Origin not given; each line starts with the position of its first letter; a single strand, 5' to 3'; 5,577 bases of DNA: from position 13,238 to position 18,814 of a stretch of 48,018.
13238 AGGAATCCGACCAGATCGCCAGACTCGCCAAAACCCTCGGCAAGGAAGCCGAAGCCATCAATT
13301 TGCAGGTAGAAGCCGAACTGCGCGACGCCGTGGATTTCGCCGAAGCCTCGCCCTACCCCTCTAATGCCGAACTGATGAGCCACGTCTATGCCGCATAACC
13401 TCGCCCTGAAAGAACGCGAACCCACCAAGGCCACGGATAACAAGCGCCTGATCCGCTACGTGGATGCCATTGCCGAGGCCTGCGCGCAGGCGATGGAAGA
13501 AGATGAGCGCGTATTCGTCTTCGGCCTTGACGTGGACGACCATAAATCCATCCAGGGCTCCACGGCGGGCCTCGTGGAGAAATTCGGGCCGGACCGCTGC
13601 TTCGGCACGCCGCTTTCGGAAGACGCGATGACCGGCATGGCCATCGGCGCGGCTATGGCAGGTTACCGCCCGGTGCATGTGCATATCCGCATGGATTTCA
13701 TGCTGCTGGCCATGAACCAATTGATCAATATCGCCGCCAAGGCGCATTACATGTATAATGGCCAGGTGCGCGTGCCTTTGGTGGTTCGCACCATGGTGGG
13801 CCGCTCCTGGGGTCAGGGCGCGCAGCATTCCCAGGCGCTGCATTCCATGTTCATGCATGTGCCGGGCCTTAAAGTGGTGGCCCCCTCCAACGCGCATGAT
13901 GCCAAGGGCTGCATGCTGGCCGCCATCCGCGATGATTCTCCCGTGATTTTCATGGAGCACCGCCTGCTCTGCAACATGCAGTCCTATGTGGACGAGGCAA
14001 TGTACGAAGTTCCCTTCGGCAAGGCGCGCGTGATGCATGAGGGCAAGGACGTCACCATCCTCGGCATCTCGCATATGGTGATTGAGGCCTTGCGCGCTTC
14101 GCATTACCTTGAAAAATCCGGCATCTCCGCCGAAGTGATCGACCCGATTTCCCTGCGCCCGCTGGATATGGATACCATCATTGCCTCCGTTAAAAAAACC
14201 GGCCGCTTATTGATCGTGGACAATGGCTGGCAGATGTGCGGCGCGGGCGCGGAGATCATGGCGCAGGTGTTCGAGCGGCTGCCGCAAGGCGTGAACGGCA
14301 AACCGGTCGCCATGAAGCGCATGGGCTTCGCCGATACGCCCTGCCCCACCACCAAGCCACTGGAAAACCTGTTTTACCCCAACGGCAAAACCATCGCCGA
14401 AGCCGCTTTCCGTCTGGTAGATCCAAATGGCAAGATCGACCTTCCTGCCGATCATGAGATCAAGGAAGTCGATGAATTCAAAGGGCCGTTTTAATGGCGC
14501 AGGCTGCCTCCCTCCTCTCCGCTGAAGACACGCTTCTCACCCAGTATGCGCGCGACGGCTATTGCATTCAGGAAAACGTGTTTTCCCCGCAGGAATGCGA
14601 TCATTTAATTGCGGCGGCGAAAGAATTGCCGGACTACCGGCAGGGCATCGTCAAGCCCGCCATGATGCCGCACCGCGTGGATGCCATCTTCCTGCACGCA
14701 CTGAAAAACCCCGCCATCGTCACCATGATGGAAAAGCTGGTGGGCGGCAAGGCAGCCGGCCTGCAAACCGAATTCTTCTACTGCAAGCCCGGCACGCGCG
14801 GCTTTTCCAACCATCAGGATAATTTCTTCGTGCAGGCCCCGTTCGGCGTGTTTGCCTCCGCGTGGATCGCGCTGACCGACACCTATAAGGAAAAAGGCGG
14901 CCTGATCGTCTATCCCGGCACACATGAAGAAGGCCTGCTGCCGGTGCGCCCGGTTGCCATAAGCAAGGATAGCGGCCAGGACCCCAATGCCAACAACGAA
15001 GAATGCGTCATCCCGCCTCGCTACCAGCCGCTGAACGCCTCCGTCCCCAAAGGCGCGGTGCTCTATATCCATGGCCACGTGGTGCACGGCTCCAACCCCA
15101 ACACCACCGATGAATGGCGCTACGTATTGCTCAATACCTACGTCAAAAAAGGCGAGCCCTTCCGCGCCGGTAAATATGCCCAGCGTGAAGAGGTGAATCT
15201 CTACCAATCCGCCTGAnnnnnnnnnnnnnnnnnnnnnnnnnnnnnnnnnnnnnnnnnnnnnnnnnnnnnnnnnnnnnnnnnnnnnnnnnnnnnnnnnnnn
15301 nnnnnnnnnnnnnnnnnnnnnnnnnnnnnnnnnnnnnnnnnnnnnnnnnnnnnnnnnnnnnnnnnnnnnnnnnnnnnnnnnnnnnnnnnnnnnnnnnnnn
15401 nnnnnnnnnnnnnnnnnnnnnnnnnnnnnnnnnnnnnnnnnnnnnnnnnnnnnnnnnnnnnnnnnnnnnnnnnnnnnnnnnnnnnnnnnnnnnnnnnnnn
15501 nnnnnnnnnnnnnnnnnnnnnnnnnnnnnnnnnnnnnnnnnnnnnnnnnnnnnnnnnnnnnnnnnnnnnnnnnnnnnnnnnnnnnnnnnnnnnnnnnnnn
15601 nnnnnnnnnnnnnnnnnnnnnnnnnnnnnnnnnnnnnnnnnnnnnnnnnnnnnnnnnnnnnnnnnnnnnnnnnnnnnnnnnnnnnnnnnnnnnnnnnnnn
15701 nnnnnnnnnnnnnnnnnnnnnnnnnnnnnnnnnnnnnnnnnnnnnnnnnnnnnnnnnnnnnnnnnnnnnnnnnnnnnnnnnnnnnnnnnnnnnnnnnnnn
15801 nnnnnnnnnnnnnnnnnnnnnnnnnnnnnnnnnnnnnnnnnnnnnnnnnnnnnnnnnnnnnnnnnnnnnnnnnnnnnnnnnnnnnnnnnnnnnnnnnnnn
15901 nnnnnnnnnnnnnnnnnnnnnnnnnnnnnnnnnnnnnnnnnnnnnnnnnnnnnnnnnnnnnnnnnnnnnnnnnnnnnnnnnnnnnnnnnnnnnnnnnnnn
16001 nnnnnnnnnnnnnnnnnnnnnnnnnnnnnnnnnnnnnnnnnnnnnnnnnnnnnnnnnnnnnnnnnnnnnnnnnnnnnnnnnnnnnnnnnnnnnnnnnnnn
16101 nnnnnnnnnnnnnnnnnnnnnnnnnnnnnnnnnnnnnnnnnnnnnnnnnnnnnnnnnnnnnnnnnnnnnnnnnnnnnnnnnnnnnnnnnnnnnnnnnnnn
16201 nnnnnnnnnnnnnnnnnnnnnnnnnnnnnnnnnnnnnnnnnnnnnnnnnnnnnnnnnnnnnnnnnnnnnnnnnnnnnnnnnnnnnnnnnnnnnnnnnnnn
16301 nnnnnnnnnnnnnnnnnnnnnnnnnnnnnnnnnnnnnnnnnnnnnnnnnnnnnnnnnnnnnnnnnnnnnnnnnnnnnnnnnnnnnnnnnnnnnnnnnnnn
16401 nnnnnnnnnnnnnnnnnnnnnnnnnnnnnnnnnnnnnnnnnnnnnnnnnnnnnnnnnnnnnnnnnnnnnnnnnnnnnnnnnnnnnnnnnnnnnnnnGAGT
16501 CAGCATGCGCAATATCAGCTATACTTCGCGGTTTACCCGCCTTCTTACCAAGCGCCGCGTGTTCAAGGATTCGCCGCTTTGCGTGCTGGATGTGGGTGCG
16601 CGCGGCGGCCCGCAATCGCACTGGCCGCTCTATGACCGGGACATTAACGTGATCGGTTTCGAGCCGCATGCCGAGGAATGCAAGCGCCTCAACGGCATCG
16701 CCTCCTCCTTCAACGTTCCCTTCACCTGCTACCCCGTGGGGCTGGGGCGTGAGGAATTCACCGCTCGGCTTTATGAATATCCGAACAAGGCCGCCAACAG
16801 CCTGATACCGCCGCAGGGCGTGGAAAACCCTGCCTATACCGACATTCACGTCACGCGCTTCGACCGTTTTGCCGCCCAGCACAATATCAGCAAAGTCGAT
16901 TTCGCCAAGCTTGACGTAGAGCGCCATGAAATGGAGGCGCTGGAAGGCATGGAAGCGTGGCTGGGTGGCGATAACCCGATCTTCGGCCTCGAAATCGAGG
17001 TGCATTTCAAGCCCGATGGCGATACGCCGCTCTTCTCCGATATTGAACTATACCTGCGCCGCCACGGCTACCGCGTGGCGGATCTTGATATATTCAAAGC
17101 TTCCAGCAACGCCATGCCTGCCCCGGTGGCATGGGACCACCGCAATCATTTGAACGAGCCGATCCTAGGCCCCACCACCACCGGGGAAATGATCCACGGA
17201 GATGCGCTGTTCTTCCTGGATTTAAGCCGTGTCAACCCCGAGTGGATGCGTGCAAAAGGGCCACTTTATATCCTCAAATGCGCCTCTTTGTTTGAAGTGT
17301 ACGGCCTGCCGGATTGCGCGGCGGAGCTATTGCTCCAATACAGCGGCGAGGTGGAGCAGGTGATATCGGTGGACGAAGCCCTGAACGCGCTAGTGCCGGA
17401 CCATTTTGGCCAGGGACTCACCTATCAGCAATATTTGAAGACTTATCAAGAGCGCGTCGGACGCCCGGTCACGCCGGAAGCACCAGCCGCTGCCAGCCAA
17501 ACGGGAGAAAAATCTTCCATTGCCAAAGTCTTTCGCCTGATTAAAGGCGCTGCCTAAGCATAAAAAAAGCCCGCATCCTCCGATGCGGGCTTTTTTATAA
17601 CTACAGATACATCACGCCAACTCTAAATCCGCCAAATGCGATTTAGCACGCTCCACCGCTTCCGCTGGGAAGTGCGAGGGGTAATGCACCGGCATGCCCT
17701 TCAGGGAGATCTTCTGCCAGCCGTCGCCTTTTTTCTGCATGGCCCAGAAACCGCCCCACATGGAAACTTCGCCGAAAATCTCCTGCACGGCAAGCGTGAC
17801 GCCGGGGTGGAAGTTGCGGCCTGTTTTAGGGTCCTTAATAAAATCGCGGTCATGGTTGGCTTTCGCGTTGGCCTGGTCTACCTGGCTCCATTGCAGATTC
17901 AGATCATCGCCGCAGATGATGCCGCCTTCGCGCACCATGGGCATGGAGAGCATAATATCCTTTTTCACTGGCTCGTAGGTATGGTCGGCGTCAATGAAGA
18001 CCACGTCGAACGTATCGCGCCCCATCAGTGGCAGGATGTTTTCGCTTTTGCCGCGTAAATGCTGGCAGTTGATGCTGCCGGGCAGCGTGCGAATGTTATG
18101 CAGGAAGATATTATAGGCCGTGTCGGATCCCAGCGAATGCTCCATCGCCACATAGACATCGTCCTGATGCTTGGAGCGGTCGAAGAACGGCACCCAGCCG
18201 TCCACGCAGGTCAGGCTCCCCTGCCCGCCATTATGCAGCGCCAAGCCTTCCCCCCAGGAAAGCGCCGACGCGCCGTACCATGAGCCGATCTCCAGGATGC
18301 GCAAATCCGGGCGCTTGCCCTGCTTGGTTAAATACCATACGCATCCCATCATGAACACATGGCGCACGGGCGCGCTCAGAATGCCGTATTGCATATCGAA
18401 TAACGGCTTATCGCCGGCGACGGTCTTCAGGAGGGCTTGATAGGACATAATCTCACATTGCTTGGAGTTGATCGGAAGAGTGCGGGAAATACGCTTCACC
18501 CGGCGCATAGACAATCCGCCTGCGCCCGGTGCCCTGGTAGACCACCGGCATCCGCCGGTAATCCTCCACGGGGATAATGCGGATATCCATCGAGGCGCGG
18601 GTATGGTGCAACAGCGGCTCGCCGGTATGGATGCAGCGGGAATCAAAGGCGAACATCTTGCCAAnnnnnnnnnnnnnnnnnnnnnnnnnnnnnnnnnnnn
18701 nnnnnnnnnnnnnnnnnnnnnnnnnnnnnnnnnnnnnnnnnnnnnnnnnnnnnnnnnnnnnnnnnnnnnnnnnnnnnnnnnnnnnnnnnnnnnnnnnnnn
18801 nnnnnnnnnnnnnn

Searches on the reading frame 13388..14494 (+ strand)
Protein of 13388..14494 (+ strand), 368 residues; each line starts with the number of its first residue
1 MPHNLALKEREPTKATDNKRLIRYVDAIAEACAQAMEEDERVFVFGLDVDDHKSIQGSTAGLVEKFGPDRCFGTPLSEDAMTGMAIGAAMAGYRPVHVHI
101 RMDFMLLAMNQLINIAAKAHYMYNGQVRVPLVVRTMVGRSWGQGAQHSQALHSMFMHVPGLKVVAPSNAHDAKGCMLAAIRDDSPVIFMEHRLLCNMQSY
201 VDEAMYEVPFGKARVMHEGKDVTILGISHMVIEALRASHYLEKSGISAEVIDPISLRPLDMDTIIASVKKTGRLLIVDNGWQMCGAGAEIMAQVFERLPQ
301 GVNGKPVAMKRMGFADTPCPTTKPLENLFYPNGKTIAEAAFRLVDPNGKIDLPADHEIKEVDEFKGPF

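Call 15: search_protein_families(library=pfam, proteins=[window:13388-14494:+], max_evalue=0.0001)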
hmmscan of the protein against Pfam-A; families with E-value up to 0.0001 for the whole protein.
window:13388-14494:+ (368 aa): 2 families
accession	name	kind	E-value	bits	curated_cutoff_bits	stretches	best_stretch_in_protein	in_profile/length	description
PF02779.29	Transket_pyr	-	5.8e-35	120.9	27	1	23-195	4-172/174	Transketolase, pyrimidine binding domain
PF02780.25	Transketolase_C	-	1.2e-30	106.4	25.9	1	211-336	1-124/124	Transketolase, C-terminal domain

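Call 19: search_protein_families(library=ncbifam, proteins=[window:13388-14494:+], max_evalue=1e-10)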
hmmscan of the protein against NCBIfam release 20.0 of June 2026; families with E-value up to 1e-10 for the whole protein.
window:13388-14494:+ (368 aa): 6 families
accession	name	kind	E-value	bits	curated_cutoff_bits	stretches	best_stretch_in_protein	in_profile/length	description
NF006667.0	PRK09212.1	subfamily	4.3e-91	305.2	321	1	22-342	4-321/327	pyruvate dehydrogenase complex E1 component subunit beta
NF008854.0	PRK11892.1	equivalog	8.8e-87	291.7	454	1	19-342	139-460/464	pyruvate dehydrogenase complex E1 component subunit beta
NF004559.0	PRK05899.2-5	equivalog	8.4e-25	87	488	1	26-312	322-596/627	transketolase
TIGR00204.1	dxs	equivalog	8e-20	70.9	465.95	1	60-317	344-586/616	1-deoxy-D-xylulose-5-phosphate synthase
NF003933.0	PRK05444.2-2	equivalog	1.7e-16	59.9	395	1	62-300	329-563/606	1-deoxy-D-xylulose-5-phosphate synthase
NF008968.0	PRK12315.1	subfamily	3.5e-12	45.4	510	1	21-290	278-533/582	1-deoxy-D-xylulose-5-phosphate synthase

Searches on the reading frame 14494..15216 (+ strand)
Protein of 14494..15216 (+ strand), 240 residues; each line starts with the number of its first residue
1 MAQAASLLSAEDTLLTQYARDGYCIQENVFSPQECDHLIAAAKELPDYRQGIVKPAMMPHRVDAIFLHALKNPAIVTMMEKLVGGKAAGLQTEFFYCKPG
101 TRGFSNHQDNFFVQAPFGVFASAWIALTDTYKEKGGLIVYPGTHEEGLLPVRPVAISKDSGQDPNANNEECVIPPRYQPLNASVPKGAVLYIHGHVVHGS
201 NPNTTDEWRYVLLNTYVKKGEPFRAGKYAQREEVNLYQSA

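Call 16: search_protein_families(library=pfam, proteins=[window:14494-15216:+], max_evalue=0.0001)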
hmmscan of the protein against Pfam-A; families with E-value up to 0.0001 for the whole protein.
window:14494-15216:+ (240 aa): 1 family
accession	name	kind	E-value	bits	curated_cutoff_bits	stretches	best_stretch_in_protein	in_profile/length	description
PF05721.19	PhyH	-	1.4e-25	91.3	22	1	18-209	1-211/213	Phytanoyl-CoA dioxygenase (PhyH)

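Call 67: search_solved_structures(query=window:14494-15216:+, max_evalue=0.001)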
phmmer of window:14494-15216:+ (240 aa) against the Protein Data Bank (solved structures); distinct sequences matched with E-value up to 0.001: 6.
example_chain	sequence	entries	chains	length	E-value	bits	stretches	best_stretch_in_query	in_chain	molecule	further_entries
2opw_A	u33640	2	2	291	2.3e-09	40.3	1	60-210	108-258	PHYHD1 protein | Phytanoyl-CoA dioxygenase domain-containing protein 1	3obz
5nch_A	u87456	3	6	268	8.6e-06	28.6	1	15-218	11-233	Leucine hydroxylase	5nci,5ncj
5ep9_A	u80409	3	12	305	1.9e-05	27.4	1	9-218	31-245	SnoN,Epimerase SnoN | SnoN,SnoN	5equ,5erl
6zyk_A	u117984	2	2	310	5.8e-05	25.8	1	17-218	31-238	Monooxygenase | Uncharacterized protein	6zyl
2rdn_A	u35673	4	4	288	0.00011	24.9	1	106-213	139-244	1-deoxypentalenic acid 11-beta hydroxylase; Fe(II)/alpha-ketoglutarate dependent hydroxyla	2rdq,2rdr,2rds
2a1x_A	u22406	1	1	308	0.00029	23.6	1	104-211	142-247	Phytanoyl-CoA dioxygenase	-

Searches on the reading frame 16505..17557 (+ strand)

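Call 16: search_protein_families(library=pfam, proteins=[window:16505-17557:+], max_evalue=0.0001)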
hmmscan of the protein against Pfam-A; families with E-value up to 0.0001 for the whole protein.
window:16505-17557:+ (350 aa): 1 family
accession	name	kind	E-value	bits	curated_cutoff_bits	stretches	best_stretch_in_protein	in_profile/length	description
PF05050.19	Methyltransf_21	-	1.2e-15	58.5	22.7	1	43-191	20-173/173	Methyltransferase FkbM domain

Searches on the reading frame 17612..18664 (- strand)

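Call 16: search_protein_families(library=pfam, proteins=[window:17612-18664:-], max_evalue=0.0001)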
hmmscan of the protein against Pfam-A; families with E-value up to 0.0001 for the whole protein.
window:17612-18664:- (350 aa): 1 family
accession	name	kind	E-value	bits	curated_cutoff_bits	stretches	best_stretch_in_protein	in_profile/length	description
PF13578.12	Methyltransf_24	-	1.8e-17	64.6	26.3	1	124-254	1-104/105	Methyltransferase domain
